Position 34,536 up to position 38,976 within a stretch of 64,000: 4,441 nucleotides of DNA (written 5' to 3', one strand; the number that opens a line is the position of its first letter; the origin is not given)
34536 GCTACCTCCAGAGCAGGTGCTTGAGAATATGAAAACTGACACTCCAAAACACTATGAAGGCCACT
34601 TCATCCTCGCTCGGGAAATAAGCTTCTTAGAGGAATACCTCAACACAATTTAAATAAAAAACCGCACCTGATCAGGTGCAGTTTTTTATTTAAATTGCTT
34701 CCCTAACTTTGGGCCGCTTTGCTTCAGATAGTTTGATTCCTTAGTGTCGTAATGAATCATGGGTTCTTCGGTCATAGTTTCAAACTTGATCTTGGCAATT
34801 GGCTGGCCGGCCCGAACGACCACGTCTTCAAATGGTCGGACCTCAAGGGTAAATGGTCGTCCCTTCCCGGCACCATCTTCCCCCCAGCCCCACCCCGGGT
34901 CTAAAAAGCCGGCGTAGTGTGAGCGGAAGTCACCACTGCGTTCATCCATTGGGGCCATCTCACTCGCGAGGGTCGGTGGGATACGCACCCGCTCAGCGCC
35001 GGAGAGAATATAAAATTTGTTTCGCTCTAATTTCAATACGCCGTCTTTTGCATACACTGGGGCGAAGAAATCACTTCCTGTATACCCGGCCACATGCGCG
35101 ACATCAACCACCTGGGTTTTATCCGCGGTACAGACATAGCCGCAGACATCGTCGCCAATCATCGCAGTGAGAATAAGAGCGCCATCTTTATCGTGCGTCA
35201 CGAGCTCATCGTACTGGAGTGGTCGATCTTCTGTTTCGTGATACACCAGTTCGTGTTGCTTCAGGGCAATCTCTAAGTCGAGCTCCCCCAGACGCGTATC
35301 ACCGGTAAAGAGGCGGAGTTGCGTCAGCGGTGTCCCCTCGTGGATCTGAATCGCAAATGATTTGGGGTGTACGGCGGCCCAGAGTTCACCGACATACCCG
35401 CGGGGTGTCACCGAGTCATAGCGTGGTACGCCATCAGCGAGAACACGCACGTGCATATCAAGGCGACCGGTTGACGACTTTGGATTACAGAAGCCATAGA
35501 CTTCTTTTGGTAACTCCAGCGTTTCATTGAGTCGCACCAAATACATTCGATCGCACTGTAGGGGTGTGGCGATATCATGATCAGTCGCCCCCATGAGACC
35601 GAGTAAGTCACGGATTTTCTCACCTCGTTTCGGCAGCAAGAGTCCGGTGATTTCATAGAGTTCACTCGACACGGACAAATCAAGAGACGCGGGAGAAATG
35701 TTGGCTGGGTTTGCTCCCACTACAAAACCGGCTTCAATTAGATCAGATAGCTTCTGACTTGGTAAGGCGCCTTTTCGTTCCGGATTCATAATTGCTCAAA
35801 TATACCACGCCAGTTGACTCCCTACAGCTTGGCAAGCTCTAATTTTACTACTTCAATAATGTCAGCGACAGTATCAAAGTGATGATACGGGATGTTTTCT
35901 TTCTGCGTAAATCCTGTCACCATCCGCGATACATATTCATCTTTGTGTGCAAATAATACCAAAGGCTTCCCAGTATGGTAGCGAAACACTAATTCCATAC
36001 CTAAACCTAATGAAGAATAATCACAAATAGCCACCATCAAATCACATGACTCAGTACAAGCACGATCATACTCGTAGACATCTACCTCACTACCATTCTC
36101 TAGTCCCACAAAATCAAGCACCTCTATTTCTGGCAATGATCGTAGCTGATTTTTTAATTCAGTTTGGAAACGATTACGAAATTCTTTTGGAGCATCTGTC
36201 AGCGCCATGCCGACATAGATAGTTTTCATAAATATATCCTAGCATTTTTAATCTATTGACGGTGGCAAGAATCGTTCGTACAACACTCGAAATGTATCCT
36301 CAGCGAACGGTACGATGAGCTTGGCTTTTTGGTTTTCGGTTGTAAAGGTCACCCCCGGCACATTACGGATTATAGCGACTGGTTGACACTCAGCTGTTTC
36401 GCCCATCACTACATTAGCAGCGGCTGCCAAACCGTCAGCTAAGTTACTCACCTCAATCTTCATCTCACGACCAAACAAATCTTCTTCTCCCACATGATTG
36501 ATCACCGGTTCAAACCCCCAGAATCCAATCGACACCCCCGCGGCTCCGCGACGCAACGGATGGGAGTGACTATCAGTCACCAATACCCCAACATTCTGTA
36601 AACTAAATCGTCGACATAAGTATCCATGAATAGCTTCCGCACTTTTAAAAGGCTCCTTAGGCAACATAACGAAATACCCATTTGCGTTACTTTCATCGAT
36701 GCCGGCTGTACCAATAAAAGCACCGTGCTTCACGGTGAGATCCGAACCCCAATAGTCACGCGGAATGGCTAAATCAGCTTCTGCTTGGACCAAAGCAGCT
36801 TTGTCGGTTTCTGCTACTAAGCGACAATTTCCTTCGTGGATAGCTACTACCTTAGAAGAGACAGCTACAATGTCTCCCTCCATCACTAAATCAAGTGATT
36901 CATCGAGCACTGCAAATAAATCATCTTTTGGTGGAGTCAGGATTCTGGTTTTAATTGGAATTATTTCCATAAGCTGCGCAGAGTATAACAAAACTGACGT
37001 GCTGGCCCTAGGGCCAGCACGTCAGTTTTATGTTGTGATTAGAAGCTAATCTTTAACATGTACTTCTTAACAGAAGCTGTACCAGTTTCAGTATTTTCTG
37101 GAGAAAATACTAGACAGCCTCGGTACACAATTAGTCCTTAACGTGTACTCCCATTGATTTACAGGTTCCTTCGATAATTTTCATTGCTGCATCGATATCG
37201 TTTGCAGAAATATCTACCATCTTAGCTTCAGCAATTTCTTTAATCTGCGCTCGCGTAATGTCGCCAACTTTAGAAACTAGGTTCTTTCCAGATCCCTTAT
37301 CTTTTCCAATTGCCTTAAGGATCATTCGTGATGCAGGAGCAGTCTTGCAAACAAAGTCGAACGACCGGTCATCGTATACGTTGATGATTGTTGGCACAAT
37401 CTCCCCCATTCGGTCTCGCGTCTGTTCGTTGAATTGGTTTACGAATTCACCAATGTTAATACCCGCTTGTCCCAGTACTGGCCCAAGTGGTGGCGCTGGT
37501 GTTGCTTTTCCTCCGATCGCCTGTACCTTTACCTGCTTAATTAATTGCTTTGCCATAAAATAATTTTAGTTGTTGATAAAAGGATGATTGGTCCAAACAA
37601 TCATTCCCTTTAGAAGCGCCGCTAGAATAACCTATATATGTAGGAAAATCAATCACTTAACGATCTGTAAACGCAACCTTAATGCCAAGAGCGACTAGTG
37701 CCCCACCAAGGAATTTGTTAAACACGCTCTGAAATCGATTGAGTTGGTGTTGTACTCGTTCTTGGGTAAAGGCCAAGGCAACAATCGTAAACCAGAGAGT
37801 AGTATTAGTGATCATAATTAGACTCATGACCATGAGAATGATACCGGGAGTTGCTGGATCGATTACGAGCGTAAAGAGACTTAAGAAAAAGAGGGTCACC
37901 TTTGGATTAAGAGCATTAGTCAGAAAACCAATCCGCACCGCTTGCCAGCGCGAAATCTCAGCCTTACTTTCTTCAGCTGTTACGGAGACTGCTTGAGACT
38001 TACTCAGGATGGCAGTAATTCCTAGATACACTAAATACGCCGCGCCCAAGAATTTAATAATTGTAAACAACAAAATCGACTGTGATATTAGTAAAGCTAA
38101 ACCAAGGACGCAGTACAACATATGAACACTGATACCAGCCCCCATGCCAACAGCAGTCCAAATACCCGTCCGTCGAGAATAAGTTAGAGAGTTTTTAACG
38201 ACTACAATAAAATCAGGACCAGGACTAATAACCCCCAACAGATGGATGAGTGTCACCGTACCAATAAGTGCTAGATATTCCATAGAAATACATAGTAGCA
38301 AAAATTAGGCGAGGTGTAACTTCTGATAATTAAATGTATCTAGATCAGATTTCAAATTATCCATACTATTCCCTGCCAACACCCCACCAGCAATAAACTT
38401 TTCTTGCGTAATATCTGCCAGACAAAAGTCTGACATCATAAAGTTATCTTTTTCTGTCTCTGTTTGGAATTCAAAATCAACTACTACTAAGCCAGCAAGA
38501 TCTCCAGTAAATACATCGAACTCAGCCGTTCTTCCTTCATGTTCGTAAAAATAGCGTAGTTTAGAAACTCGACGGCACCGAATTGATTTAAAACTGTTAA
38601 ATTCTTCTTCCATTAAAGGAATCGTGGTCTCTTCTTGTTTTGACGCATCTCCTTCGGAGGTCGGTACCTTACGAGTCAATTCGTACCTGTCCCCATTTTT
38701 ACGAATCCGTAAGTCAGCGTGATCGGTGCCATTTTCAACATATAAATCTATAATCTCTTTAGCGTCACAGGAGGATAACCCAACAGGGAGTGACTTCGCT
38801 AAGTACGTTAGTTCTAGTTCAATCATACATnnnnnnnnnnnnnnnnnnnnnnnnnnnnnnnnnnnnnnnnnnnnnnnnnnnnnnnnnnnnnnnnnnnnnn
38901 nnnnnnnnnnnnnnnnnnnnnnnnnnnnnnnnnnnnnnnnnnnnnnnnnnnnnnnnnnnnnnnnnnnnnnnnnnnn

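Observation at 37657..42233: Four-gene operon inserted between nusG and rplK: RPH-like PEP-utilising kinase, hypothetical, CYTH, LysE exporter, preceded by an attenuator-like leader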

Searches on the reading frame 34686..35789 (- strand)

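Call 3: search_protein_families(library=pfam, proteins=[window:34686-35789:-], max_evalue=0.01)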
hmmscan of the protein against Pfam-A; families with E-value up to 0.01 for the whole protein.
window:34686-35789:- (367 aa): 3 families
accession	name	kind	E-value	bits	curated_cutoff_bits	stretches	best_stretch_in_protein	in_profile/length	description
PF22769.1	DCD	-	1.1e-38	133.1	27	2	9-162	2-152/153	dCTP deaminase-like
PF22569.1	DCD_C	-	1.5e-36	126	22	1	207-366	33-192/192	2'-deoxycytidine 5'-triphosphate deaminase (DCD), C-terminal domain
PF06559.16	DCD_N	-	1.7e-36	126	21.4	1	6-163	2-163/164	2'-deoxycytidine 5'-triphosphate deaminase (DCD) N-terminal domain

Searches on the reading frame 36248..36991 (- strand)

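Call 3: search_protein_families(library=pfam, proteins=[window:36248-36991:-], max_evalue=0.01)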
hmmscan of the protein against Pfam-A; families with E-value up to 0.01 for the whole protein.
window:36248-36991:- (247 aa): 1 family
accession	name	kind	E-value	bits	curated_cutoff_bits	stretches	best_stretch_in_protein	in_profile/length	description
PF01996.21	F420_ligase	-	1.8e-36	126.1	25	1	14-210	3-218/218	F420-0:Gamma-glutamyl ligase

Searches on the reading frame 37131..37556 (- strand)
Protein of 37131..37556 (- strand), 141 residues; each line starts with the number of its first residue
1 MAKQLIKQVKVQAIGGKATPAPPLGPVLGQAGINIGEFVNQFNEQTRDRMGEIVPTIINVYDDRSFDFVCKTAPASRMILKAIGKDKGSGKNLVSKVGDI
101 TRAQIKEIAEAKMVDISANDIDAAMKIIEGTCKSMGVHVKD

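Call 3: search_protein_families(library=pfam, proteins=[window:37131-37556:-], max_evalue=0.01)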
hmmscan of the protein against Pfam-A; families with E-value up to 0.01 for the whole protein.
window:37131-37556:- (141 aa): 2 families
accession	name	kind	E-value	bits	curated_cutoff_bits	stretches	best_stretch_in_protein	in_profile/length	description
PF03946.19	Ribosomal_L11_N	-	2.2e-24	85.4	32.9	1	9-66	1-58/58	Ribosomal protein L11, N-terminal domain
PF00298.24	Ribosomal_L11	-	1.1e-22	80.6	21.4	1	71-139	1-69/69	Ribosomal protein L11, RNA binding domain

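Call 4: search_protein_families(library=ncbifam, proteins=[window:37131-37556:-], max_evalue=0.01)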
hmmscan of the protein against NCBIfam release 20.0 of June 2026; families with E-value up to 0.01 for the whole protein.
window:37131-37556:- (141 aa): 3 families
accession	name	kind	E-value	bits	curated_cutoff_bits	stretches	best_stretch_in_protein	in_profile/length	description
TIGR01632.1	L11_bact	equivalog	3.5e-50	169.6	141.85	1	3-141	1-140/140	50S ribosomal protein L11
NF011111.0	PRK14539.1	equivalog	4e-37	127.9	310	1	2-139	3-136/196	50S ribosomal protein L11/unknown domain fusion protein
NF002232.0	PRK01143.1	equivalog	4.2e-34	118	162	1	7-140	4-138/164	50S ribosomal protein L11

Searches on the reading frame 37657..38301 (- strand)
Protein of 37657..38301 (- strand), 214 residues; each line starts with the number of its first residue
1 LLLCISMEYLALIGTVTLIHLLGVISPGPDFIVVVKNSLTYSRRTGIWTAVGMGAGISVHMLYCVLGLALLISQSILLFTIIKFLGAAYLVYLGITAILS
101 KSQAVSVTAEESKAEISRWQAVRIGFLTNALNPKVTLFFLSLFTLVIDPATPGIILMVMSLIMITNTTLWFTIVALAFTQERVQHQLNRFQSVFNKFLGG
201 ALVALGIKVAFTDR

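Call 3: search_protein_families(library=pfam, proteins=[window:37657-38301:-], max_evalue=0.01)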
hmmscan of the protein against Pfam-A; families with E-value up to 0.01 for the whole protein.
window:37657-38301:- (214 aa): 1 family
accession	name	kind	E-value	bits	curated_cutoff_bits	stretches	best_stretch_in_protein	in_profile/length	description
PF01810.24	LysE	-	8.9e-35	120.4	25.6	1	23-210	3-190/193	LysE type translocator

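Call 4: search_protein_families(library=ncbifam, proteins=[window:37657-38301:-], max_evalue=0.01)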
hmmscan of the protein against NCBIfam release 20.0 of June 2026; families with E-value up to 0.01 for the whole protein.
window:37657-38301:- (214 aa): 8 families
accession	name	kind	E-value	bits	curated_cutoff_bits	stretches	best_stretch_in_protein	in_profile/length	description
TIGR00949.1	2A76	subfamily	9e-50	169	183.95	1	26-208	1-184/185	homoserine/threonine efflux transporter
NF007591.0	PRK10229.1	equivalog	9.1e-27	94.1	288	1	10-209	2-202/206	threonine export protein RhtC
NF008201.0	PRK10958.1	equivalog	1e-22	80.8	165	1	21-211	18-209/212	leucine efflux protein LeuE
NF007812.0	PRK10520.1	equivalog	2.1e-21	76.4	209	1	21-209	14-200/206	homoserine/homoserine lactone efflux protein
TIGR00948.1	2a75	equivalog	3.6e-07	30.1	213.65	1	59-187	35-160/177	L-lysine exporter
NF007653.0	PRK10323.1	equivalog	3.8e-06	26.7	193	1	16-205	9-189/195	cysteine/O-acetylserine transporter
NF006801.0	PRK09304.1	equivalog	5.7e-05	22.8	298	1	60-206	48-195/211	arginine exporter ArgO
TIGR03716.1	R_switched_YkoY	subfamily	0.00069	19.3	138.5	1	67-122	48-104/220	integral membrane protein, YkoY family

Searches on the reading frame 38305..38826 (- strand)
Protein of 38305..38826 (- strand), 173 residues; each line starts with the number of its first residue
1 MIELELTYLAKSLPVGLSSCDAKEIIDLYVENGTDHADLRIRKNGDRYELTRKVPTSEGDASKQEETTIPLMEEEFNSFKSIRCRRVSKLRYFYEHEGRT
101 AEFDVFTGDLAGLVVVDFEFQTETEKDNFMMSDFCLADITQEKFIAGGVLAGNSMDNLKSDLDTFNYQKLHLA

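Call 3: search_protein_families(library=pfam, proteins=[window:38305-38826:-], max_evalue=0.01)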
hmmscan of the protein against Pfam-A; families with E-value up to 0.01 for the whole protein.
window:38305-38826:- (173 aa): 1 family
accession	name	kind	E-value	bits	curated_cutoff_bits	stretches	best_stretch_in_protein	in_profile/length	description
PF01928.26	CYTH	-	5.2e-06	26.8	23.2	1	36-128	51-151/179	CYTH domain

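Call 4: search_protein_families(library=ncbifam, proteins=[window:38305-38826:-], max_evalue=0.01)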
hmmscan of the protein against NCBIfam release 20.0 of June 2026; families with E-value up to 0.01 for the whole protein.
window:38305-38826:- (173 aa): 0 families

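Call 73: find_homologous_proteins(query=window:38305-38826:-, max_evalue=0.00001)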
Query window:38305-38826:- (173 aa): 493 proteins with E <= 0.00001 among 544 candidates; the best 120 are listed.
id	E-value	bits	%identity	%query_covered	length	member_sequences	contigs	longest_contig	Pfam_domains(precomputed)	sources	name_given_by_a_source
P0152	2.2e-109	381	100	100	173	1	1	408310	PF01928.27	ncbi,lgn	-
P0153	2.2e-77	277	74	98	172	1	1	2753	PF01928.27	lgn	-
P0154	1.0e-75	271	72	99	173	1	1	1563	PF01928.27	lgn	-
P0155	1.7e-75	270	71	99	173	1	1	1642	PF01928.27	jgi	jgi:CYTH domain-containing protein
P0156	9.0e-74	265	71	98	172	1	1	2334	PF01928.27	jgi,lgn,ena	-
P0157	1.3e-72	261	68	99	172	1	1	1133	-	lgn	-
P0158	2.6e-71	257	67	98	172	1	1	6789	PF01928.27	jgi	-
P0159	4.0e-71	256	68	99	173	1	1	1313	-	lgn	-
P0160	1.6e-70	254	69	98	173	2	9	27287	-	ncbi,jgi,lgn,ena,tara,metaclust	tara:strand:- start:18 stop:539 length:522 start_codon:yes stop_codon:yes gene_type:complete|metaclu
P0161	1.7e-70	254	68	98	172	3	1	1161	-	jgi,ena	-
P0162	5.7e-70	252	68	98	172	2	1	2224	PF01928.27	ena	-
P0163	9.2e-70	252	68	100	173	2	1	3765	PF01928.27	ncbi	-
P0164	2.2e-69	251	66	99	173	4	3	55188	-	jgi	jgi:CYTH domain-containing protein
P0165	1.1e-68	248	69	99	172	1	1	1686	-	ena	-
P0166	2.0e-68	247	65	100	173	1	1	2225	PF01928.27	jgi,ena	-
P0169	5.8e-68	246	68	98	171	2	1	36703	PF01928.27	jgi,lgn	jgi:CYTH domain-containing protein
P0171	1.9e-67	244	65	98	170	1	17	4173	PF01928.27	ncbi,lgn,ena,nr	ncbi:CYTH domain-containing protein [Candidatus Kaiserbacteria bacterium]|nr:CYTH domain-containing 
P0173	4.0e-67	243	65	99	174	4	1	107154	-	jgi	jgi:CYTH domain-containing protein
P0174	4.8e-67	243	65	100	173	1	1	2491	PF01928.27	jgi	jgi:CYTH domain-containing protein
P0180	3.6e-66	240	65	98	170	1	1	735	PF01928.27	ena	-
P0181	4.9e-66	240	64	99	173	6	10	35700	PF01928.27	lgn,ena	-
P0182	9.7e-66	239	64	100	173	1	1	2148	PF01928.27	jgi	jgi:CYTH domain-containing protein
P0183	1.1e-65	239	65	99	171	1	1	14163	PF01928.27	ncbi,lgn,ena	-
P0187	3.8e-65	237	61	99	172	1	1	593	PF01928.27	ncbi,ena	-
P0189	4.9e-65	236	64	98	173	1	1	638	PF01928.27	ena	-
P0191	1.7e-63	231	63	99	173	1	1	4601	PF01928.27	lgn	-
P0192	3.2e-63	231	63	98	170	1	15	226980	-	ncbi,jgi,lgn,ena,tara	tara:strand:- start:212 stop:724 length:513 start_codon:yes stop_codon:yes gene_type:complete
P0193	4.2e-63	230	63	98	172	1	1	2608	PF01928.27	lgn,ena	-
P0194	6.0e-63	230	62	99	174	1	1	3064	PF01928.27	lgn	-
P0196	1.3e-62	229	61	99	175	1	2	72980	PF01928.27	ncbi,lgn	-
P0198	3.0e-62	227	62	99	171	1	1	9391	PF01928.27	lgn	-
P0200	3.4e-61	224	60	100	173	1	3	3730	PF01928.27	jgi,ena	-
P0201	6.9e-61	223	62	98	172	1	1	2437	PF01928.27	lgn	-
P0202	1.1e-60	222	60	99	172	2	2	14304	PF01928.27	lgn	-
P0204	7.4e-60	220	60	99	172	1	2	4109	PF01928.27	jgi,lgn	-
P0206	1.5e-59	219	61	98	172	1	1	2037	PF01928.27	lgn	-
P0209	1.1e-58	216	57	99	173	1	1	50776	PF01928.27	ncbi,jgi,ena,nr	ncbi:MAG: CYTH domain-containing protein [Candidatus Moranbacteria bacterium]|nr:CYTH domain-contain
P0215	3.2e-58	214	58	99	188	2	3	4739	PF01928.27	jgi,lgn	-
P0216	5.3e-58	214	57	99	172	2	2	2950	PF01928.27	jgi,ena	-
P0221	9.2e-58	213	61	98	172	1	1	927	PF01928.27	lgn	-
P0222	9.8e-58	213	59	98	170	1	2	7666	PF01928.27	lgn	-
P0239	1.0e-56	209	60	98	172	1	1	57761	PF01928.27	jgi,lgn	jgi:CYTH domain-containing protein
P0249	2.6e-56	208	55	99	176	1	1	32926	PF01928.27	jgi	jgi:CYTH domain-containing protein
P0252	3.2e-56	208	58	98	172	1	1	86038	PF01928.27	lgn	-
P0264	1.1e-55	206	55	99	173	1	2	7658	PF01928.27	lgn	-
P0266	1.3e-55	206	56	99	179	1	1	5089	PF01928.27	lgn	-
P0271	1.7e-55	205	57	99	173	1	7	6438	PF01928.27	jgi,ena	-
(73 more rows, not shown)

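Call 74: find_encoding_contigs(protein=P0158, flank=5000, max_places=1)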
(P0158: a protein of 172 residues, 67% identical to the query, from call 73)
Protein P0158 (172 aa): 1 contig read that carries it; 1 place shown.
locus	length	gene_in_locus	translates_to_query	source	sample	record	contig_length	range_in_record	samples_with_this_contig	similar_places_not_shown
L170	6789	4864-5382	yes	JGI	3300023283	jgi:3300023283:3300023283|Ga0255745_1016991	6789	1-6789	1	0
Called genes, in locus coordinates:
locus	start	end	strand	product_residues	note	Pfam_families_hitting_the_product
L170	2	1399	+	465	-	?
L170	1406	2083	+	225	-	-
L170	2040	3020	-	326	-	-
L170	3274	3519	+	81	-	-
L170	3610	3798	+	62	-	-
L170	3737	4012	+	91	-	-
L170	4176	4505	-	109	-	-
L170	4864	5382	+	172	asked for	PF01928:CYTH (weak)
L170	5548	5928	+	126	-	-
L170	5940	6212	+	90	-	-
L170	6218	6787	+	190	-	?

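Call 75: find_encoding_contigs(protein=P0160, flank=5000, max_places=2)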
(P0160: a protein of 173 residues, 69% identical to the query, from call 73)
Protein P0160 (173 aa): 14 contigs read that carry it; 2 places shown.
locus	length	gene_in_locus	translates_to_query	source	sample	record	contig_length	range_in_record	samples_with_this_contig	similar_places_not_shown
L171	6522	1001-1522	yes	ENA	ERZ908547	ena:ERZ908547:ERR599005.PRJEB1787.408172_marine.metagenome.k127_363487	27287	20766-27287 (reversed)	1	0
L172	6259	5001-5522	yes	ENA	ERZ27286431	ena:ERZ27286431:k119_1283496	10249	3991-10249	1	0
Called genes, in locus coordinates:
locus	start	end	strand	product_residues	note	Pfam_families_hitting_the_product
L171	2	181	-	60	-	?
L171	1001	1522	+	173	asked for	-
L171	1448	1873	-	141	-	-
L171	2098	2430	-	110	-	PF18291:HU-HIG, PF00216:Bac_DNA_binding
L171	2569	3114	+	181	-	PF00800:PDT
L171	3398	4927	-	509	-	PF12072:RNase_Y_N, PF00013:KH_1 (weak), PF01966:HD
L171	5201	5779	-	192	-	PF00574:CLP_protease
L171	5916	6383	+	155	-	-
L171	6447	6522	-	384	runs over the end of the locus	PF05697:Trigger_N, PF05698:Trigger_C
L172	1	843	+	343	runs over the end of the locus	-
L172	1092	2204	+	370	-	PF21088:MS_channel_1st, PF00924:MS_channel_2nd, PF21082:MS_channel_3rd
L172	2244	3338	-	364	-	PF13365:Trypsin_2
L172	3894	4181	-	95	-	-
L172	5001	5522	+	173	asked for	-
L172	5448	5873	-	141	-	-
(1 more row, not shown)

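Call 76: find_encoding_contigs(protein=P0173, flank=5000, max_places=1)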
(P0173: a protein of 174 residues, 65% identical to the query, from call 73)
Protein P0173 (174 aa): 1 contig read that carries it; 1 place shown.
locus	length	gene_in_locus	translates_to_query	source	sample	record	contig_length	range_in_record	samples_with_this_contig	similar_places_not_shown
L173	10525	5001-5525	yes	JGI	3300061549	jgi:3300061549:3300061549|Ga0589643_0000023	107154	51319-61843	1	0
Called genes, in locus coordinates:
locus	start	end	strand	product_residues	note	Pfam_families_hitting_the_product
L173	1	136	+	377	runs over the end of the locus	PF05697:Trigger_N, PF05698:Trigger_C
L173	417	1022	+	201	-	PF00574:CLP_protease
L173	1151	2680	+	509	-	PF12072:RNase_Y_N, PF00013:KH_1 (weak), PF08668:HDOD (faint), PF01966:HD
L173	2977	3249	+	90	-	PF00216:Bac_DNA_binding, PF18291:HU-HIG (weak)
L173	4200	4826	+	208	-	PF01928:CYTH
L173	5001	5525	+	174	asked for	-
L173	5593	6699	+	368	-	PF13365:Trypsin_2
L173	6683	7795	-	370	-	PF21088:MS_channel_1st, PF00924:MS_channel_2nd, PF21082:MS_channel_3rd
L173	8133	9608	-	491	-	PF18915:DUF5667 (weak)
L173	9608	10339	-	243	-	PF04542:Sigma70_r2, PF08281:Sigma70_r4_2, PF04545:Sigma70_r4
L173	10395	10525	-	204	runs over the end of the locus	PF00561:Abhydrolase_1 (faint)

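Call 77: find_encoding_contigs(protein=P0192, flank=5000, max_places=2)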
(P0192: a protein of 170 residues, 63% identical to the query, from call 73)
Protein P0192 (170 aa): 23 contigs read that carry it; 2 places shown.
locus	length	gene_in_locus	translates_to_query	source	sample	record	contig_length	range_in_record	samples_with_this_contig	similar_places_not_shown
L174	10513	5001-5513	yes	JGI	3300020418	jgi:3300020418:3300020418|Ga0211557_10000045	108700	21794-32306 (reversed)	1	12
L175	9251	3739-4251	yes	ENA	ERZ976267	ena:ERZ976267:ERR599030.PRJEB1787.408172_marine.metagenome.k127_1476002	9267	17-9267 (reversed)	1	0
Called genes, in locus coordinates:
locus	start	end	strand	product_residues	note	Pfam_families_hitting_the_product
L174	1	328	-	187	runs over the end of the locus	-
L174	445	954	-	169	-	-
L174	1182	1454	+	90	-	PF00216:Bac_DNA_binding, PF18291:HU-HIG (weak)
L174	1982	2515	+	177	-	PF00293:NUDIX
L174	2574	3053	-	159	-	-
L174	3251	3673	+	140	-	PF00293:NUDIX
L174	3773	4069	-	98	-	-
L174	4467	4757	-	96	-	-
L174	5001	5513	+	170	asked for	-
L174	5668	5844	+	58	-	-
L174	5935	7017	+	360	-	PF00089:Trypsin (weak), PF13365:Trypsin_2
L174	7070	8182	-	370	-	PF21088:MS_channel_1st, PF00924:MS_channel_2nd, PF21082:MS_channel_3rd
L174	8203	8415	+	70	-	-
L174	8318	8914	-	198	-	-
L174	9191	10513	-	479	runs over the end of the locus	PF18915:DUF5667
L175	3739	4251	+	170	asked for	-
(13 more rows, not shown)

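Call 78: find_encoding_contigs(protein=P0153, flank=5000, max_places=2)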
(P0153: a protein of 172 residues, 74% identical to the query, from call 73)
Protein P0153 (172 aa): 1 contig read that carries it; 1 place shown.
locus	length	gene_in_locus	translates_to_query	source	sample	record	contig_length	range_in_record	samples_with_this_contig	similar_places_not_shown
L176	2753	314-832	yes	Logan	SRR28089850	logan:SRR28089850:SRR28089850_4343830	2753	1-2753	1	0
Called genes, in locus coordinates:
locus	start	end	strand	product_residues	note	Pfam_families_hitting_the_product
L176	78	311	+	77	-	PF13560:HTH_31, PF12844:HTH_19, PF13413:HTH_25 (faint), PF13443:HTH_26, PF01381:HTH_3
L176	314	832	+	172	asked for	PF01928:CYTH (weak)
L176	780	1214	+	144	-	PF00383:dCMP_cyt_deam_1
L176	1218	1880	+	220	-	PF02698:DUF218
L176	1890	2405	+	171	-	PF13207:AAA_17 (weak)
